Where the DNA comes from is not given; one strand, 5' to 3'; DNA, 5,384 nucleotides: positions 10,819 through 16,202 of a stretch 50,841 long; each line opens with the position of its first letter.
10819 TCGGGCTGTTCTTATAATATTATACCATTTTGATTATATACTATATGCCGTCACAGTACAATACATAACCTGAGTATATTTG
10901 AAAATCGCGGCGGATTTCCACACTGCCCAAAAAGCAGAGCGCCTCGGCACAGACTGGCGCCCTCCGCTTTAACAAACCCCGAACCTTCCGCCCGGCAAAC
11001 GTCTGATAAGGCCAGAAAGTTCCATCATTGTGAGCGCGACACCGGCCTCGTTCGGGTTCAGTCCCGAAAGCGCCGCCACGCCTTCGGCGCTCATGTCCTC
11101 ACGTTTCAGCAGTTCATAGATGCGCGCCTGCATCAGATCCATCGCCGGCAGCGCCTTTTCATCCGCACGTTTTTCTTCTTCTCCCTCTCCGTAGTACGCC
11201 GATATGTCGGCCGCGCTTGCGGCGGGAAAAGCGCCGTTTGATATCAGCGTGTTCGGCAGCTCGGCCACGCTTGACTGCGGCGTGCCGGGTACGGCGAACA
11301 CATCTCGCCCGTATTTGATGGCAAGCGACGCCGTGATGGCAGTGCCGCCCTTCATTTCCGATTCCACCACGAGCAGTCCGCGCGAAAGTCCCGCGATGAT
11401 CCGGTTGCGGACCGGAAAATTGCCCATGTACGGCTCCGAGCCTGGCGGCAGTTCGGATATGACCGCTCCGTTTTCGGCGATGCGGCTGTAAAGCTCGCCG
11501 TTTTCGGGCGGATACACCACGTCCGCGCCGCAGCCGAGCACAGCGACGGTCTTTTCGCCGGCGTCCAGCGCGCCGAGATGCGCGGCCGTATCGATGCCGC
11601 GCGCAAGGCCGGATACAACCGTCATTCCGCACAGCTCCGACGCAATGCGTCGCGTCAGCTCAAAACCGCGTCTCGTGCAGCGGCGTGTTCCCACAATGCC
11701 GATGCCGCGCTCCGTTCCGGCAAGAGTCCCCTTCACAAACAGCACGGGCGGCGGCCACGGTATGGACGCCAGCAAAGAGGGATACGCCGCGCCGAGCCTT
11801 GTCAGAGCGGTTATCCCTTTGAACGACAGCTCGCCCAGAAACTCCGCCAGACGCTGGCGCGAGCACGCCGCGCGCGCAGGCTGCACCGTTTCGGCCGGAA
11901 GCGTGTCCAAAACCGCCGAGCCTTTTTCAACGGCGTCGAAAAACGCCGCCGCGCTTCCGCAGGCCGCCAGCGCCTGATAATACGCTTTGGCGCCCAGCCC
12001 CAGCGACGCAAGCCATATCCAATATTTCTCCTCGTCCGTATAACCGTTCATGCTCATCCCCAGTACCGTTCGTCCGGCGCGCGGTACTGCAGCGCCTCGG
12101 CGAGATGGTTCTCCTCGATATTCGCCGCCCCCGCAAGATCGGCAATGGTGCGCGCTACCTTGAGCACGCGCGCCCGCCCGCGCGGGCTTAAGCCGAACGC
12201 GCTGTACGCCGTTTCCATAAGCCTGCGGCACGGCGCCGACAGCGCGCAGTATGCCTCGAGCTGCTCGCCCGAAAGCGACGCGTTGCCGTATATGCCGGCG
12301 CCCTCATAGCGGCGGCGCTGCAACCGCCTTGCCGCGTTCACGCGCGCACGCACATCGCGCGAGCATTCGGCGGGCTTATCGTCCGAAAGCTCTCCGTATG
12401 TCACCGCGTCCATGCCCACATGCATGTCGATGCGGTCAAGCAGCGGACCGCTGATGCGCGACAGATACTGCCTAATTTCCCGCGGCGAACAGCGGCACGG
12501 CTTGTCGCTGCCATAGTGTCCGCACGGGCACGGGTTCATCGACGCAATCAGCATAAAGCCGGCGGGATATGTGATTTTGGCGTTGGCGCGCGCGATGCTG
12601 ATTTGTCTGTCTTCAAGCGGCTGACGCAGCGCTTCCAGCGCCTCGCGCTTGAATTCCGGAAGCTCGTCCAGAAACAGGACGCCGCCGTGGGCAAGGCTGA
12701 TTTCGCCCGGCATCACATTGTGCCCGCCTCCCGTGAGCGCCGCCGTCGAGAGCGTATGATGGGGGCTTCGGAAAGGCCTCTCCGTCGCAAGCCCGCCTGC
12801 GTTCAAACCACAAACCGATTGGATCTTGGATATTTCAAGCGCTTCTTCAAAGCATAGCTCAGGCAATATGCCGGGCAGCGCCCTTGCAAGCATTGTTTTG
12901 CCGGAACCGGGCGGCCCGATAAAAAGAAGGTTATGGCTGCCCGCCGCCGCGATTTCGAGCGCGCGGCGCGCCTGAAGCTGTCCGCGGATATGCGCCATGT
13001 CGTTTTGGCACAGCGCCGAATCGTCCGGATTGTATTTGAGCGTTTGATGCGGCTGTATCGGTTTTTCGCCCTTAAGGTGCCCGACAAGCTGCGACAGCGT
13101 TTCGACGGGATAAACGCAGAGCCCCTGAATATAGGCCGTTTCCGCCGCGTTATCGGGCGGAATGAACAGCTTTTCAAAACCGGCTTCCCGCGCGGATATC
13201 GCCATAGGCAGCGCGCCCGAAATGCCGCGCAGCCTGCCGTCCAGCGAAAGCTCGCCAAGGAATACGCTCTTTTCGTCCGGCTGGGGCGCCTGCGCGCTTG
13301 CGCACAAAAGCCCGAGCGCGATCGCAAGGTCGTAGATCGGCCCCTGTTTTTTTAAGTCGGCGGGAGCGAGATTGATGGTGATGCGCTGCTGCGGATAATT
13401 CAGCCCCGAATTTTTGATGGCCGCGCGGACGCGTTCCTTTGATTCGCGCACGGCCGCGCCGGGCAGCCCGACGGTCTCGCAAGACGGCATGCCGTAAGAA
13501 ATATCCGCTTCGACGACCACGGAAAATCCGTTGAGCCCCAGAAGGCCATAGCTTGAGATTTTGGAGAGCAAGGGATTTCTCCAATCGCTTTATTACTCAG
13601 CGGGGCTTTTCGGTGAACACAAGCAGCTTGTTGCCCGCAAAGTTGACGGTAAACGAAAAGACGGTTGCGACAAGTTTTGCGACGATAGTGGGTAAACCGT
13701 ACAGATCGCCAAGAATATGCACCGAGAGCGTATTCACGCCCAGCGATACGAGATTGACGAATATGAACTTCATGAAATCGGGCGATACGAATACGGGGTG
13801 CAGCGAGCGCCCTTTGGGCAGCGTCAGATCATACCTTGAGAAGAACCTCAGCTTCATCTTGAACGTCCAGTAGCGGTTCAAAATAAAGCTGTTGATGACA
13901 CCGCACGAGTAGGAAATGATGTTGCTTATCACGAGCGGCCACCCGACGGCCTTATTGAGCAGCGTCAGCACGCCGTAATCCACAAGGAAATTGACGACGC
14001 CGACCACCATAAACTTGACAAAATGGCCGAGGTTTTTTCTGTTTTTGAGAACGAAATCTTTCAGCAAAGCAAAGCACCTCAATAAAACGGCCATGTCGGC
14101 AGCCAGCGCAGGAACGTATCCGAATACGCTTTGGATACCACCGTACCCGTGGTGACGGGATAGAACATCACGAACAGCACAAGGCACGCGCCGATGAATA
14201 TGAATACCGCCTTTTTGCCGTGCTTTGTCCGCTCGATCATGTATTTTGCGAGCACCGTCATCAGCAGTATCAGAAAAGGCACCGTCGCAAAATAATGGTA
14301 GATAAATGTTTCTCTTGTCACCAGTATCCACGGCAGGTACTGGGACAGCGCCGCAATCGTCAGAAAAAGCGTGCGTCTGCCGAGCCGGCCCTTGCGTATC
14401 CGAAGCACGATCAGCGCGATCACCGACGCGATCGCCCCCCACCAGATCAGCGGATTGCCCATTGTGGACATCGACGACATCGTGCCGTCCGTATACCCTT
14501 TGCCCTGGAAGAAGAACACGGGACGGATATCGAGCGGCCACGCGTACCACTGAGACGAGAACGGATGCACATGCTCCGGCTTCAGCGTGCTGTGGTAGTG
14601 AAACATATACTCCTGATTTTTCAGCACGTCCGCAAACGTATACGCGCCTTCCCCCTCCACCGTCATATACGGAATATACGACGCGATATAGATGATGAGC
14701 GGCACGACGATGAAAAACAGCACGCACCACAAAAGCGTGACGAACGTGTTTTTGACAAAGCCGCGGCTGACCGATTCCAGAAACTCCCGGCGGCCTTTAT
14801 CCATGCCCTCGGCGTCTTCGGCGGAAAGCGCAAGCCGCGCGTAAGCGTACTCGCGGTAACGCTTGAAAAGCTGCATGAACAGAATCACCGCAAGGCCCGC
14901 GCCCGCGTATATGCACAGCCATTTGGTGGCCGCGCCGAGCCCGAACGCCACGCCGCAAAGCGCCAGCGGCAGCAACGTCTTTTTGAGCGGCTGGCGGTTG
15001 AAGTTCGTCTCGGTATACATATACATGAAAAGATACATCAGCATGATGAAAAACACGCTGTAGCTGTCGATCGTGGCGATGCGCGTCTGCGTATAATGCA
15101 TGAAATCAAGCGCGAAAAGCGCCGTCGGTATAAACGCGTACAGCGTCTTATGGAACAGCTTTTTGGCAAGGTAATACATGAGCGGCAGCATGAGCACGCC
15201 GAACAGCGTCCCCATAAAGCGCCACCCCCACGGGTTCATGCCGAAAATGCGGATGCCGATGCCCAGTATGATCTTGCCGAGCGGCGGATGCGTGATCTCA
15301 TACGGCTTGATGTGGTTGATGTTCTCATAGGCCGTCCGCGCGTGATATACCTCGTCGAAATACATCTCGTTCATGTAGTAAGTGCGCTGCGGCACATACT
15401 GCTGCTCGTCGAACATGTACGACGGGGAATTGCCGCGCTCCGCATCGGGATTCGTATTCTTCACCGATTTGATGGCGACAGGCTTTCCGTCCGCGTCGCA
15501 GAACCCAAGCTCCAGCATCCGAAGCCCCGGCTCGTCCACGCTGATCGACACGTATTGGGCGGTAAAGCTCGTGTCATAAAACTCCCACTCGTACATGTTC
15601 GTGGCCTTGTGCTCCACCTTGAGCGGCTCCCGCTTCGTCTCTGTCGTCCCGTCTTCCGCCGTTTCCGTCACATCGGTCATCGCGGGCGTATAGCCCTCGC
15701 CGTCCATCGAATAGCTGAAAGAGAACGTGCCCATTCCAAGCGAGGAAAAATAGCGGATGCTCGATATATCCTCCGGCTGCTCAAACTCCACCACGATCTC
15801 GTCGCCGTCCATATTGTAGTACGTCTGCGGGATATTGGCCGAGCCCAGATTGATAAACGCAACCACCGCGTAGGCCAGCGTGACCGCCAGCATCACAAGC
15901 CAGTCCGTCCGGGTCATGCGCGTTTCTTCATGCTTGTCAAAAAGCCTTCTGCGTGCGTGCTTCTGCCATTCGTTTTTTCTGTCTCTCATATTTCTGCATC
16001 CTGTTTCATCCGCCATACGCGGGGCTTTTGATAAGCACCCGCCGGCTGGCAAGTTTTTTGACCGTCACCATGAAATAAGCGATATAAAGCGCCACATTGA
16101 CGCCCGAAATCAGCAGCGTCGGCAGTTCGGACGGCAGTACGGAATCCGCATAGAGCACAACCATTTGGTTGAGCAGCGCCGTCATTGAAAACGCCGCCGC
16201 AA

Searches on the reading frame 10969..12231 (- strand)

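Call 77: search_protein_families(library=pfam, proteins=[window:10969-12231:-], max_evalue=0.00001)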
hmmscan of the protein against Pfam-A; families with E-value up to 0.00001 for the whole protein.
window:10969-12231:- (420 aa): 2 families
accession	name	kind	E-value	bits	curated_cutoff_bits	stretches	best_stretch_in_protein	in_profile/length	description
PF02481.21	DNA_processg_A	-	6.1e-67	225.3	29.6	1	138-336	5-209/212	DNA recombination-mediator protein A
PF17782.7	DprA_WH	-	6.3e-09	36.2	22.9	1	358-415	4-61/61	DprA winged helix domain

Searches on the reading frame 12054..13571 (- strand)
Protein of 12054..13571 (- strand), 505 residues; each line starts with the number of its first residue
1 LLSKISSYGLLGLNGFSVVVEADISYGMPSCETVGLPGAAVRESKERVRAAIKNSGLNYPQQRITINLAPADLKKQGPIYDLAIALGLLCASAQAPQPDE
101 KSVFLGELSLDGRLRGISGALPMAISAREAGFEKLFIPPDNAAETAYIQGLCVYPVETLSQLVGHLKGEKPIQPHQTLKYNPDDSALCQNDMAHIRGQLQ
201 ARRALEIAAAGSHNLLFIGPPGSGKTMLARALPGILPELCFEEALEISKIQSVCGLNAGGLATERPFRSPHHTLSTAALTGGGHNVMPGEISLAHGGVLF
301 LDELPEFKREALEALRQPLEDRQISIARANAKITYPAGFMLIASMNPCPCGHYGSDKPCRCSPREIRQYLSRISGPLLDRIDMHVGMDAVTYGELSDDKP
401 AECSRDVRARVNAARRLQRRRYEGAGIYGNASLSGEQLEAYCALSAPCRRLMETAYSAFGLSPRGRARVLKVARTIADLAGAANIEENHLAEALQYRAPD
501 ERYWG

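Call 77: search_protein_families(library=pfam, proteins=[window:12054-13571:-], max_evalue=0.00001)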
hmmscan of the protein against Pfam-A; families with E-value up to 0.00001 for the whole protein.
window:12054-13571:- (505 aa): 7 families
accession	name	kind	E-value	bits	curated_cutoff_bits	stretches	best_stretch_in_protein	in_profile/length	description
PF01078.27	Mg_chelatase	-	1e-92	309.6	20.3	1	191-394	1-206/207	Magnesium chelatase, subunit ChlI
PF13541.12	ChlI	-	5.9e-46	155.7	27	1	20-141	1-121/121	Subunit ChlI of Mg-chelatase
PF13335.12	Mg_chelatase_C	-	5.2e-30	104.3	26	1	402-497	2-94/94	Magnesium chelatase, subunit ChlI C-terminal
PF07728.20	AAA_5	-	7.8e-11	42.6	22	1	214-349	1-125/139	AAA domain (dynein-related subfamily)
PF00493.29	MCM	-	5.3e-09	36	23.3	1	207-360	52-185/224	MCM P-loop domain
PF00158.32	Sigma54_activat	-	1e-06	29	20.2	1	201-325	11-123/168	Sigma-54 interaction domain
PF05362.19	Lon_C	-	6.1e-06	26.4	21.1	0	18-146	43-177/205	Lon protease (S16) C-terminal proteolytic domain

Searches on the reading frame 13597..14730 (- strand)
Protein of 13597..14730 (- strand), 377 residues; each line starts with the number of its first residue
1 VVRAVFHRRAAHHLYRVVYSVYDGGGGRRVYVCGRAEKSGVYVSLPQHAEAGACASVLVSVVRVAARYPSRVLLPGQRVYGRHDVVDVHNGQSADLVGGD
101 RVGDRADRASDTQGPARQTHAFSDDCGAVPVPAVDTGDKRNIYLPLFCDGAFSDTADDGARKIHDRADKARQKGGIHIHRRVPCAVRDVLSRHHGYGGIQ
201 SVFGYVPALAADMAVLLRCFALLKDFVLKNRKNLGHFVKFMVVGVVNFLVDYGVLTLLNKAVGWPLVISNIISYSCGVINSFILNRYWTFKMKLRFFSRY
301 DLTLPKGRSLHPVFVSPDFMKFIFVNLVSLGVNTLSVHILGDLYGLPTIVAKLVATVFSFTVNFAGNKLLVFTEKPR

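Call 77: search_protein_families(library=pfam, proteins=[window:13597-14730:-], max_evalue=0.00001)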
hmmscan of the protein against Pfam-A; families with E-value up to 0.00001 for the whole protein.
window:13597-14730:- (377 aa): 1 family
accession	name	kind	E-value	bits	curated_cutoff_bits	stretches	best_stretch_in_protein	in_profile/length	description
PF04138.20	GtrA_DPMS_TM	-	3.3e-26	92.2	26.1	2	239-293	1-55/117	GtrA/DPMS, transmembrane domain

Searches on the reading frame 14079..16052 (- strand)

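Call 78: search_protein_families(library=pfam, proteins=[window:14079-16052:-], max_evalue=0.00001)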
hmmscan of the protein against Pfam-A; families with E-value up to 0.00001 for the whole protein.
window:14079-16052:- (657 aa): 3 families
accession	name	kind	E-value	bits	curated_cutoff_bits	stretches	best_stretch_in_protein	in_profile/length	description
PF16192.10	PMT_4TMC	-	2.8e-22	79.6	32.4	1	473-654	2-202/202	C-terminal four TMM region of protein-O-mannosyltransferase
PF02366.24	PMT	-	1.1e-17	64.9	22.7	1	271-458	79-236/245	Dolichyl-phosphate-mannose-protein mannosyltransferase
PF13231.12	PMT_2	-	3.3e-12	47.4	26.1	1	255-398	2-140/160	Dolichyl-phosphate-mannose-protein mannosyltransferase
